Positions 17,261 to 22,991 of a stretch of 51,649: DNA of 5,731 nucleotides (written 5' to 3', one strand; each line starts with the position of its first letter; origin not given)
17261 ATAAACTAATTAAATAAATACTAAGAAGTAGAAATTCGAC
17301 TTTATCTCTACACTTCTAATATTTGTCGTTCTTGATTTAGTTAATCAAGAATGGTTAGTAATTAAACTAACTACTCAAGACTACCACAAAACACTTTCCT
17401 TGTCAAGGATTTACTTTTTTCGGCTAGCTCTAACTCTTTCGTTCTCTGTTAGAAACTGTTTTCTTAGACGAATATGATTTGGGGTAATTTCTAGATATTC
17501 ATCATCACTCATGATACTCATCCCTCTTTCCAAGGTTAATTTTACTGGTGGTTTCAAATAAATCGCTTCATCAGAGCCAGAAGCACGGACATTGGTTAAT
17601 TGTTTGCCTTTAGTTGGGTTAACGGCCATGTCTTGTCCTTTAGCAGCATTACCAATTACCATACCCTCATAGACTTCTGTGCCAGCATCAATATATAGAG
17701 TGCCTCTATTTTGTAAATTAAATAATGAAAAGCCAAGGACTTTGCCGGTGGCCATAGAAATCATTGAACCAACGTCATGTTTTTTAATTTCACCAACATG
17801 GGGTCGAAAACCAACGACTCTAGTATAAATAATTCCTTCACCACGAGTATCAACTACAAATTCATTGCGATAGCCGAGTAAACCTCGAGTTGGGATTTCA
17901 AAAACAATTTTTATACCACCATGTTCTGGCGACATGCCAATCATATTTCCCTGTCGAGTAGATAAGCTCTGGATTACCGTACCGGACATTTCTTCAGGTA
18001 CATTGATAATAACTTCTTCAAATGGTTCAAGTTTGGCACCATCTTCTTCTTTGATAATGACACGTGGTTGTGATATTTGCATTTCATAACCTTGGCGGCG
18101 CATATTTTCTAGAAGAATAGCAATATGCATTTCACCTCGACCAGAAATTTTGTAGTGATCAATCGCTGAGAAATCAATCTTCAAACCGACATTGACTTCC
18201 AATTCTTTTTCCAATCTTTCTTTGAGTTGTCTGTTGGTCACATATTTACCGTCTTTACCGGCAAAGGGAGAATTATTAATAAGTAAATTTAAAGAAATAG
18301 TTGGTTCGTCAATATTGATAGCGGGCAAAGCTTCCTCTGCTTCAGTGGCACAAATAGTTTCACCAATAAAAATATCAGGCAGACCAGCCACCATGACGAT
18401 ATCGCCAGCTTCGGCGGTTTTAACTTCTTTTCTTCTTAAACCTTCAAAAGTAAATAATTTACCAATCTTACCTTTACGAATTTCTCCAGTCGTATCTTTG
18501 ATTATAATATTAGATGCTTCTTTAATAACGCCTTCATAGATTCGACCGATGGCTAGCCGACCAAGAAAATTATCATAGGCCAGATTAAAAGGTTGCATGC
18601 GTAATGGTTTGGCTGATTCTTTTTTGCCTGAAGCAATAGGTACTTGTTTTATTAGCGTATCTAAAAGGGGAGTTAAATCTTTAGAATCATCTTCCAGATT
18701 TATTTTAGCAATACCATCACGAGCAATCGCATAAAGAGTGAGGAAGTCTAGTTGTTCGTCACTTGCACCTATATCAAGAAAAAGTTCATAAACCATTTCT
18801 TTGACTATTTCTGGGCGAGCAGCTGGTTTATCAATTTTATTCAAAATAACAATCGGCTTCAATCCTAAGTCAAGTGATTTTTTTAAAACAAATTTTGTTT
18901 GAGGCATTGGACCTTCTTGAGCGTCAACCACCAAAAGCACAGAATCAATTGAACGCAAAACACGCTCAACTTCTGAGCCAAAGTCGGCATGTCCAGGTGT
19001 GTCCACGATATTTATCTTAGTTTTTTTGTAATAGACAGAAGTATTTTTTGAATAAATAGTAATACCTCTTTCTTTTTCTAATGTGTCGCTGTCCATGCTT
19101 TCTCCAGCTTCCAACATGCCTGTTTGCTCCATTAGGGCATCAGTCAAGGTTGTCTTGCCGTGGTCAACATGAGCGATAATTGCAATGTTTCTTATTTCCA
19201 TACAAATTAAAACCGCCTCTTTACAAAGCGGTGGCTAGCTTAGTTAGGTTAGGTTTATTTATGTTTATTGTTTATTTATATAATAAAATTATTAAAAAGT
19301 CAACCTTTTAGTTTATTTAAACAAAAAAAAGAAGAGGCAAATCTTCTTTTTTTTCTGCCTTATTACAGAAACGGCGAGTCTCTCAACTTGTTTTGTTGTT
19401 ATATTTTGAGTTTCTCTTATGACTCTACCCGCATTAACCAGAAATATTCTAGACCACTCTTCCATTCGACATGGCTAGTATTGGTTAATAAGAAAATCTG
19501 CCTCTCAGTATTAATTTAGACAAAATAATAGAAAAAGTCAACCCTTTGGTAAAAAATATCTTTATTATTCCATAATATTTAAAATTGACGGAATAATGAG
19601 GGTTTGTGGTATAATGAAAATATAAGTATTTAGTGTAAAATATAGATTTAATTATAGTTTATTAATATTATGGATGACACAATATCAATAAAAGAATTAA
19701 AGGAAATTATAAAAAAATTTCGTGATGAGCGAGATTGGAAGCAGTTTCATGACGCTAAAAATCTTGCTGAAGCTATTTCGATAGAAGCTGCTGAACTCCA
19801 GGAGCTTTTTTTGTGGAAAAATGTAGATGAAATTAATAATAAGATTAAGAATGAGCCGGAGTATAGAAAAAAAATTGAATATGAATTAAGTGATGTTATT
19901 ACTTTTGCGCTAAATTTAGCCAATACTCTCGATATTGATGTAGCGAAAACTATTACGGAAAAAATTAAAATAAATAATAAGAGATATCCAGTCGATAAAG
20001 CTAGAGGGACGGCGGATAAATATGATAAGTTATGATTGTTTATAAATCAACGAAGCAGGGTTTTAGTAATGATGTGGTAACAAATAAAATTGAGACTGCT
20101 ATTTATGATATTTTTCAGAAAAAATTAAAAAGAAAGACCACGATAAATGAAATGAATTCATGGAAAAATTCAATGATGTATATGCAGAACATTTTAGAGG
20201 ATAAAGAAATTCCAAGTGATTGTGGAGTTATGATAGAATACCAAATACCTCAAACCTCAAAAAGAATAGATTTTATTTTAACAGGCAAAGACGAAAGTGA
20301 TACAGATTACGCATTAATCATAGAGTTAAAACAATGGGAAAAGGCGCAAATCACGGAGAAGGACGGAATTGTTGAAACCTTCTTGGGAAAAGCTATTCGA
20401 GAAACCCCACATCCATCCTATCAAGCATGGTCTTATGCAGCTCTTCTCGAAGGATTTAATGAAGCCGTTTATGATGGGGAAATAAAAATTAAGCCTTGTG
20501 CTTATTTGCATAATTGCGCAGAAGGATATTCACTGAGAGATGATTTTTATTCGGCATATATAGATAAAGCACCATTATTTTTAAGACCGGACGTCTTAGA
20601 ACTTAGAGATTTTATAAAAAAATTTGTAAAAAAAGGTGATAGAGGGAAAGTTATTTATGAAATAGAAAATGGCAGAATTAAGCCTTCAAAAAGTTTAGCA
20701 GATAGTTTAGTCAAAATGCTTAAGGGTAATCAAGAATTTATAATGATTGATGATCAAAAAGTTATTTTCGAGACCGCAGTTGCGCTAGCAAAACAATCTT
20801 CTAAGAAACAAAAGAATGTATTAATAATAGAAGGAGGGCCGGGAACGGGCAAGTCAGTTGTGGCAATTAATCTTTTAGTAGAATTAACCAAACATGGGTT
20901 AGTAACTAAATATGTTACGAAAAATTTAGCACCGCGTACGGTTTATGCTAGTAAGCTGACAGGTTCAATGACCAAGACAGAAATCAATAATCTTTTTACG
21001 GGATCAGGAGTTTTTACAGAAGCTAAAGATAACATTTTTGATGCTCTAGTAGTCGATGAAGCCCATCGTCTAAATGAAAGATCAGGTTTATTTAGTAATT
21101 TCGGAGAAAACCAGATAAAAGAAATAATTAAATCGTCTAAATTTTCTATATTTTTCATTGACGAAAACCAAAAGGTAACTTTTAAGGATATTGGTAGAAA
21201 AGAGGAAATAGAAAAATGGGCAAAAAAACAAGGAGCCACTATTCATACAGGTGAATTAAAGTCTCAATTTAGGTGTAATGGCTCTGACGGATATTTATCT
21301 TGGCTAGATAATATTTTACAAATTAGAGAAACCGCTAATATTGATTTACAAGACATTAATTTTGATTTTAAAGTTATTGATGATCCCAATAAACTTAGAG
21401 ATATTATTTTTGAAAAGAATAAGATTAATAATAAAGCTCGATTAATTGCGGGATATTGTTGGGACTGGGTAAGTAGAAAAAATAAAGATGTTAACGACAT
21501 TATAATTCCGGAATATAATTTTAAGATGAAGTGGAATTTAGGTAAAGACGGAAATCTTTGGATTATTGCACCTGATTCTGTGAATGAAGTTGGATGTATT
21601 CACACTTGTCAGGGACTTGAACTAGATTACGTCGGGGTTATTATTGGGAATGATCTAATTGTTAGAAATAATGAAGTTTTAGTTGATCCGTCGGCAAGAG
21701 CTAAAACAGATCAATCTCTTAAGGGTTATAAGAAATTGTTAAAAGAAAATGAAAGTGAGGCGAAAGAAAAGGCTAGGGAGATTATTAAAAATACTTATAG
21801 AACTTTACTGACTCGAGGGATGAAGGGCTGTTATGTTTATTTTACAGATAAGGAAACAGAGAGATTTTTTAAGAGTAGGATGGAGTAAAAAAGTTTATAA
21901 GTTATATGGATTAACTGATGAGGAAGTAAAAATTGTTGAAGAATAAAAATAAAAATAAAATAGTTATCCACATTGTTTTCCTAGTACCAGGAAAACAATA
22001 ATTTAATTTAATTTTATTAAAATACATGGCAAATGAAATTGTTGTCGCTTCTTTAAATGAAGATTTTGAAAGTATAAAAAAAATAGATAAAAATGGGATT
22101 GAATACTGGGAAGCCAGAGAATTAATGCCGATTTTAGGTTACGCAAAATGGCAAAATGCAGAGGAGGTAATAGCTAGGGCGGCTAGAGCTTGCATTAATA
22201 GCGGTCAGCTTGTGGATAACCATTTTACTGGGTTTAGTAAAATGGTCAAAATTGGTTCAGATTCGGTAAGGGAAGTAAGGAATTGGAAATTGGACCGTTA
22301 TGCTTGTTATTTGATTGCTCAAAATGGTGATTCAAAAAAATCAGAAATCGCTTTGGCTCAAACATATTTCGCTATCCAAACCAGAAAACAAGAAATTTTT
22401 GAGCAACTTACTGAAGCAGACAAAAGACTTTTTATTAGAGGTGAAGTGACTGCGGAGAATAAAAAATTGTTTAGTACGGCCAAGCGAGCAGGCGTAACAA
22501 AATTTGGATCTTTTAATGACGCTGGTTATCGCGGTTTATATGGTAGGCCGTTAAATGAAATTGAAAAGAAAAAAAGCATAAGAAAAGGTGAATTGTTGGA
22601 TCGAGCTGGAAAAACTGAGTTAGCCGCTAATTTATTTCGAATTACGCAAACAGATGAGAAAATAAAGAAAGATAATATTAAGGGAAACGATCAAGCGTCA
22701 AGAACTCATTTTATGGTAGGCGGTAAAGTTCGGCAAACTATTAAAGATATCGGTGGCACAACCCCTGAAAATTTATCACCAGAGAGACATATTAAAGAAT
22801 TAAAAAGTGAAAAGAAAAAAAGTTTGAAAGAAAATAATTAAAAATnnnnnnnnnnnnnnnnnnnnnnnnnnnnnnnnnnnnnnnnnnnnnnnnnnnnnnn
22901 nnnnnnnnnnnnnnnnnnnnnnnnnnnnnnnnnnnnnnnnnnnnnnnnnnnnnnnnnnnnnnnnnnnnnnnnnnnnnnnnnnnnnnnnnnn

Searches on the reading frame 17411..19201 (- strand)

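Call 9: search_protein_families(library=pfam, proteins=[window:17411-19201:-], max_evalue=0.0001)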
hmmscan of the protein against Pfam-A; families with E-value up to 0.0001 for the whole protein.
window:17411-19201:- (596 aa): 6 families
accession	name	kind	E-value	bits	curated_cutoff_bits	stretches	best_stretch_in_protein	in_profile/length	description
PF00009.33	GTP_EFTU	-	2.4e-52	177.7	26.5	1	2-188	2-187/188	Elongation factor Tu GTP binding domain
PF21018.2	BipA_C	-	3.8e-41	139.7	23.8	1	478-585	2-109/110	TypA/BipA C-terminal domain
PF00679.30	EFG_C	-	1.4e-17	64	27.9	1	391-472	3-85/89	Elongation factor G C-terminus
PF03144.31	GTP_EFTU_D2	-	1.5e-11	45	30.3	1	214-284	1-73/73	Elongation factor Tu domain 2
PF22042.2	EF-G_D2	-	2e-09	37.9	27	1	205-285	7-83/84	Elongation factor G domain 2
PF01926.29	MMR_HSR1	-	9e-08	32.7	21.9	1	6-122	2-113/113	50S ribosome-binding GTPase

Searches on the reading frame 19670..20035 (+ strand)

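Call 9: search_protein_families(library=pfam, proteins=[window:19670-20035:+], max_evalue=0.0001)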
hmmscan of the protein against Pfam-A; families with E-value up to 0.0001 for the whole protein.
window:19670-20035:+ (121 aa): 1 family
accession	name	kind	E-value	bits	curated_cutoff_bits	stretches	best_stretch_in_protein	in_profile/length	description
PF12643.12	MazG-like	-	8.7e-15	55.2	27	1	36-121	3-85/85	MazG-like family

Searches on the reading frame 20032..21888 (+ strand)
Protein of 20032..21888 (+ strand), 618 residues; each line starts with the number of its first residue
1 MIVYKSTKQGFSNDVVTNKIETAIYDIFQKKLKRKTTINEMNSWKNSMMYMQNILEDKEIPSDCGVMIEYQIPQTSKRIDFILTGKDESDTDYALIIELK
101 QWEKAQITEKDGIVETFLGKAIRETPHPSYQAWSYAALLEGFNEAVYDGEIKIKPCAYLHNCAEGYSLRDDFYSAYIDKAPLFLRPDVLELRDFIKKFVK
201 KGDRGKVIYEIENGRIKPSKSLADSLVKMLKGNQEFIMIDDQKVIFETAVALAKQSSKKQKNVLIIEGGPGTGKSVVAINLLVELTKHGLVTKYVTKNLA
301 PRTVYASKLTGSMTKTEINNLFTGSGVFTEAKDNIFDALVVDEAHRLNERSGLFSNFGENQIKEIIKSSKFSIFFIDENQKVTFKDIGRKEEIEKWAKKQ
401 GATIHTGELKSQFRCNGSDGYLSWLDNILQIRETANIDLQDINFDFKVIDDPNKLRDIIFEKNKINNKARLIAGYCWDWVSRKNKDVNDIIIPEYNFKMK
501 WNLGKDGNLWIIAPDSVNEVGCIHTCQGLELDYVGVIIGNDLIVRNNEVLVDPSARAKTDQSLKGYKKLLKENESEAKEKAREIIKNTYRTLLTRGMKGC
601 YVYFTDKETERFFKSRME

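Call 9: search_protein_families(library=pfam, proteins=[window:20032-21888:+], max_evalue=0.0001)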
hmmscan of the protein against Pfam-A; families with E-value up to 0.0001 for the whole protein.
window:20032-21888:+ (618 aa): 3 families
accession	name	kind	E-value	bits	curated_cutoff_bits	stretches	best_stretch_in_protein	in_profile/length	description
PF09848.15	SLFN-g3_helicase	-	7.4e-109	364.7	24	1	261-606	1-354/354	Schlafen group 3, DNA/RNA helicase domain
PF04851.21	ResIII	-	8e-05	23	22.5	0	248-383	14-138/164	Type III restriction enzyme, res subunit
PF13401.12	AAA_22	-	9.4e-05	23.2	27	0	259-365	3-104/130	AAA domain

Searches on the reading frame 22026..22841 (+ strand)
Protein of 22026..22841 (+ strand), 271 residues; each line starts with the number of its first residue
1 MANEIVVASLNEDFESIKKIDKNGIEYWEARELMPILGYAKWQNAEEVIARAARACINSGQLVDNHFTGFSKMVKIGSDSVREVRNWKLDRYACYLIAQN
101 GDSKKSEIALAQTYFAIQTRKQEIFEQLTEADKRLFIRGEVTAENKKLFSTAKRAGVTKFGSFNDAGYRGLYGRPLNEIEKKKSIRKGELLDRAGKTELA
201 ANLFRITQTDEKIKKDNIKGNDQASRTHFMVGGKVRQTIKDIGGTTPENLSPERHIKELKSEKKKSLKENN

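Call 9: search_protein_families(library=pfam, proteins=[window:22026-22841:+], max_evalue=0.0001)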
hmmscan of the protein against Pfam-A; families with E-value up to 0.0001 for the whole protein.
window:22026-22841:+ (271 aa): 1 family
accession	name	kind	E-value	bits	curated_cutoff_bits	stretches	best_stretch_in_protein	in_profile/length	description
PF02498.22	Bro-N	-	3e-09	37.8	25.6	1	19-114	4-94/96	BRO family, N-terminal domain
